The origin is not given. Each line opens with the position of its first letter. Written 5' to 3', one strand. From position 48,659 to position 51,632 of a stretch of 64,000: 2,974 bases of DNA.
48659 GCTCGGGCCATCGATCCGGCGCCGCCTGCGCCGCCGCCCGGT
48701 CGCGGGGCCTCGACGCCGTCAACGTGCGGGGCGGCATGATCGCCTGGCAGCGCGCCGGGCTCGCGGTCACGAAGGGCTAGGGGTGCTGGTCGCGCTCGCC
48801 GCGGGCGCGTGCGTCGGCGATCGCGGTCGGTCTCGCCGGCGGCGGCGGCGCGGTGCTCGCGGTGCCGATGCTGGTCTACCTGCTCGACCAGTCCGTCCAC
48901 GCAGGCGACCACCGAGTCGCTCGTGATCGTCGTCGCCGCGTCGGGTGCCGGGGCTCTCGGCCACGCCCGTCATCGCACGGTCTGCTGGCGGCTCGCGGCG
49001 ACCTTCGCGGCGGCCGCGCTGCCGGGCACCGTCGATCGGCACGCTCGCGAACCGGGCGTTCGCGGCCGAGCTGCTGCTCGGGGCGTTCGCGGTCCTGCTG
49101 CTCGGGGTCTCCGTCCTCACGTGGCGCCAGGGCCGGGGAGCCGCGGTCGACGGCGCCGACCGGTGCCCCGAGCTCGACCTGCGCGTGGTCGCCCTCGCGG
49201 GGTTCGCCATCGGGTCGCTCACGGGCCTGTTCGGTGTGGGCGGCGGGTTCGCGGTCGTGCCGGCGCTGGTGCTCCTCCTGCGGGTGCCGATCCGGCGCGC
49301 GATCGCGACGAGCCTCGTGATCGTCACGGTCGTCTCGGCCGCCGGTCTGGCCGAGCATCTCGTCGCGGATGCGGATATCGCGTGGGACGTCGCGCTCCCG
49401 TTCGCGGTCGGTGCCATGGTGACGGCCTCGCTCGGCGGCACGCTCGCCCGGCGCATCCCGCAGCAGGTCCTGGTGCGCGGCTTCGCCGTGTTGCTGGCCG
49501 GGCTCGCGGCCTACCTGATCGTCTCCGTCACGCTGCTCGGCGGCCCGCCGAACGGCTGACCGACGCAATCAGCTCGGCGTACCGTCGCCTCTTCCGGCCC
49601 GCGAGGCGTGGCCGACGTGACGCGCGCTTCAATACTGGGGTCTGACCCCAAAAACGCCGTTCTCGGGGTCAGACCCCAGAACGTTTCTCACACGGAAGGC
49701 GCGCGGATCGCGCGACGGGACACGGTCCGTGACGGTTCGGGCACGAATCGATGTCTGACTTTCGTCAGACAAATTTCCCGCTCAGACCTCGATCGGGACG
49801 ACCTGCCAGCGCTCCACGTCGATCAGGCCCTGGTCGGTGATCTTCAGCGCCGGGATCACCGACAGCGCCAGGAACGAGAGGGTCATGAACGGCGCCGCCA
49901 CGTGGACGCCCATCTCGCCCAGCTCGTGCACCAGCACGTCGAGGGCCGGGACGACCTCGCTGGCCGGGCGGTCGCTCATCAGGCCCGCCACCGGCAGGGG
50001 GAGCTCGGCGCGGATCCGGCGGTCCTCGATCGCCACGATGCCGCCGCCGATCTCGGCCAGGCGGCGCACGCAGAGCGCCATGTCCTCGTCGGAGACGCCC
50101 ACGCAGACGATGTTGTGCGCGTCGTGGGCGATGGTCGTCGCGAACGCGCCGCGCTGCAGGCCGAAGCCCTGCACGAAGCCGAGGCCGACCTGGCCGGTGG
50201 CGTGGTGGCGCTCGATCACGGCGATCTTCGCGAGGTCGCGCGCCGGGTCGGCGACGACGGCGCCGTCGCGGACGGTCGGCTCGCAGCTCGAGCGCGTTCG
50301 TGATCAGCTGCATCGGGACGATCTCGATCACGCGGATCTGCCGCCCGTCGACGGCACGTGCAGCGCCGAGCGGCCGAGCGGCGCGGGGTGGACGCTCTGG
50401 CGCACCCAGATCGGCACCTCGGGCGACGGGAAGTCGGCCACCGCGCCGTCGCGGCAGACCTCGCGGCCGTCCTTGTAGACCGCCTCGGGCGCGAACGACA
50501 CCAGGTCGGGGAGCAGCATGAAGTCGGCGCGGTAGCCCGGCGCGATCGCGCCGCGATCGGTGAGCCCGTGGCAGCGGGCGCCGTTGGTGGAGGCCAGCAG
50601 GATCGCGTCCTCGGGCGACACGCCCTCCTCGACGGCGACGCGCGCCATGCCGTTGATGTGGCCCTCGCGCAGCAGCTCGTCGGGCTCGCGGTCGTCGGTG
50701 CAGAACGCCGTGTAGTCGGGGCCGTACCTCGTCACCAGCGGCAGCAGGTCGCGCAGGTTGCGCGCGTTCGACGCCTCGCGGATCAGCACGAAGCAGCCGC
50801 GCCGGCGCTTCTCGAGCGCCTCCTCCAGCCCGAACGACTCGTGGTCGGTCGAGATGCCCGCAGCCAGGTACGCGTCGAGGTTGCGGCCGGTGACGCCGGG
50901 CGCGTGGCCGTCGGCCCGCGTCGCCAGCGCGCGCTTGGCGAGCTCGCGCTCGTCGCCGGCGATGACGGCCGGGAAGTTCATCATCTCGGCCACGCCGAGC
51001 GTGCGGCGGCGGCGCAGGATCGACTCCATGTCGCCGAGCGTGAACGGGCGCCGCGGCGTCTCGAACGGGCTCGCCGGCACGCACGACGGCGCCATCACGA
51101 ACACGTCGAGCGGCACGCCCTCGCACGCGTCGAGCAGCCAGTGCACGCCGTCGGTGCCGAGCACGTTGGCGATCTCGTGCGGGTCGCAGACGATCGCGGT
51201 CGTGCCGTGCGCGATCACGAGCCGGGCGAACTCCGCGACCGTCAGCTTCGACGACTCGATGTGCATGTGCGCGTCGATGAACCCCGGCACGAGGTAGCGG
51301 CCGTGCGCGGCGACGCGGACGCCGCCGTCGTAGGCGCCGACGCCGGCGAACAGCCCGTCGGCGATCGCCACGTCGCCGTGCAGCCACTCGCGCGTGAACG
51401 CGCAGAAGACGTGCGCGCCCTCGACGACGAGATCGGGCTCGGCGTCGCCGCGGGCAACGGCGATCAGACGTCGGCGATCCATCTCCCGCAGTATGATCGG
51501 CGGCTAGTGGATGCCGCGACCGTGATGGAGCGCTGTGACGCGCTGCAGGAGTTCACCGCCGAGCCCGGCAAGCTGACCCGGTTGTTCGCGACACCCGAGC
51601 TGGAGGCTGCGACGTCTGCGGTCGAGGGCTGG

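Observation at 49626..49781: Second copy of the same composite element 17.8 kb away, in a convergent gene gap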

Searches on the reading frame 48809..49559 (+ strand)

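Call 9: search_protein_families(library=pfam, proteins=[window:48809-49559:+])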
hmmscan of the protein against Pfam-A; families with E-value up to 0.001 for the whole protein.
window:48809-49559:+ (250 aa): 1 family
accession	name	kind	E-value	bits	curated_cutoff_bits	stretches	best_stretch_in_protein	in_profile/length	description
PF01925.25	TauE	-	0.0001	22.5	32.6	1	29-74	32-77/237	Sulfite exporter TauE/SafE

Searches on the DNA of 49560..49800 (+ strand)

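Call 65: search_rna_families(source=window, start=49560, end=49800, threshold=evalue, max_evalue=5)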
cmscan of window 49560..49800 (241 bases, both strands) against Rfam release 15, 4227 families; matches with E-value up to 5: 6.
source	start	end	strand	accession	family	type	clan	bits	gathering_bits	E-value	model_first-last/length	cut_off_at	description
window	49631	49686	-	RF03906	mir-3199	Gene; miRNA;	-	23.2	100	0.058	1-87/87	no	mir-3199 microRNA precursor family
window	49631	49682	-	RF03516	MIR5229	Gene; miRNA;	-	20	80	0.083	1-87/87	no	MIR5229 microRNA precursor family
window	49633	49681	+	RF03997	mir-8510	Gene; miRNA;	-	18.8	60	0.16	8-60/67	no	mir-8510 microRNA precursor family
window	49634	49680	-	RF01945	mir-1388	Gene; miRNA;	-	16.6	58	0.65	1-93/93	no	mir-1388 microRNA precursor family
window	49630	49683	-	RF00888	mir-770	Gene; miRNA;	-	15.6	83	3.8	1-83/83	no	mir-770 microRNA precursor family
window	49633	49681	-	RF03255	mir-2188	Gene; miRNA;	-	14.7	60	2.6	1-78/78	no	mir-2188 microRNA precursor family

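Call 66: search_dna_similar(query=window:49626-49781:+, collection=plasmids, mode=distant, max_evalue=0.001, max_rows=10)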
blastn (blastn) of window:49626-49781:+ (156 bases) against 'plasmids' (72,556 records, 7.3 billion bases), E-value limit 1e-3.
No match.

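Call 67: search_dna_similar(query=window:49626-49781:+, collection=phages, mode=distant, max_evalue=0.001, max_rows=10)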
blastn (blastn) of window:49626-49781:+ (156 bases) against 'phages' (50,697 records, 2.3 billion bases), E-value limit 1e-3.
No match.

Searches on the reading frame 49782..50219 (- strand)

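Call 12: search_protein_families(library=pfam, proteins=[window:49782-50219:-])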
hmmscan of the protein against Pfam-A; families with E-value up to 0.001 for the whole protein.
window:49782-50219:- (145 aa): 1 family
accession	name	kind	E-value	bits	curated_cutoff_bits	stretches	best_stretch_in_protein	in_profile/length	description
PF13382.11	Adenine_deam_C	-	3.8e-57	192.8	27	1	1-137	31-167/169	Adenine deaminase C-terminal domain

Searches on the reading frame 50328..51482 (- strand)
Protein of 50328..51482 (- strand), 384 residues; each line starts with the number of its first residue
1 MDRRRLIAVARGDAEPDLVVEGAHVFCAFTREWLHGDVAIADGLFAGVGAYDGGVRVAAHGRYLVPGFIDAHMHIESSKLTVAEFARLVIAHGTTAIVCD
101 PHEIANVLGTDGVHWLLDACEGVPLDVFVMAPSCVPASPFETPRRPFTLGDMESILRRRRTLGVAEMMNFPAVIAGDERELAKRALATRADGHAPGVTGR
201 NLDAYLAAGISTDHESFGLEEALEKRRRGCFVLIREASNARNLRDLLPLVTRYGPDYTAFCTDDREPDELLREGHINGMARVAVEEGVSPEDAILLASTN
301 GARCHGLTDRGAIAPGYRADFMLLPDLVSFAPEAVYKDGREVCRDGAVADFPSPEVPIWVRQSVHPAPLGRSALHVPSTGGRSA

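Call 12: search_protein_families(library=pfam, proteins=[window:50328-51482:-])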
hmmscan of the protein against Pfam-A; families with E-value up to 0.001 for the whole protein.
window:50328-51482:- (384 aa): 2 families
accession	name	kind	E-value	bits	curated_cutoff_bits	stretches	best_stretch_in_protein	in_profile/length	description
PF01979.26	Amidohydro_1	-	4.5e-31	108.8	25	1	63-342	1-345/345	Amidohydrolase family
PF07969.17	Amidohydro_3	-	1e-15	58.7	29.7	2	280-348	399-470/472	Amidohydrolase family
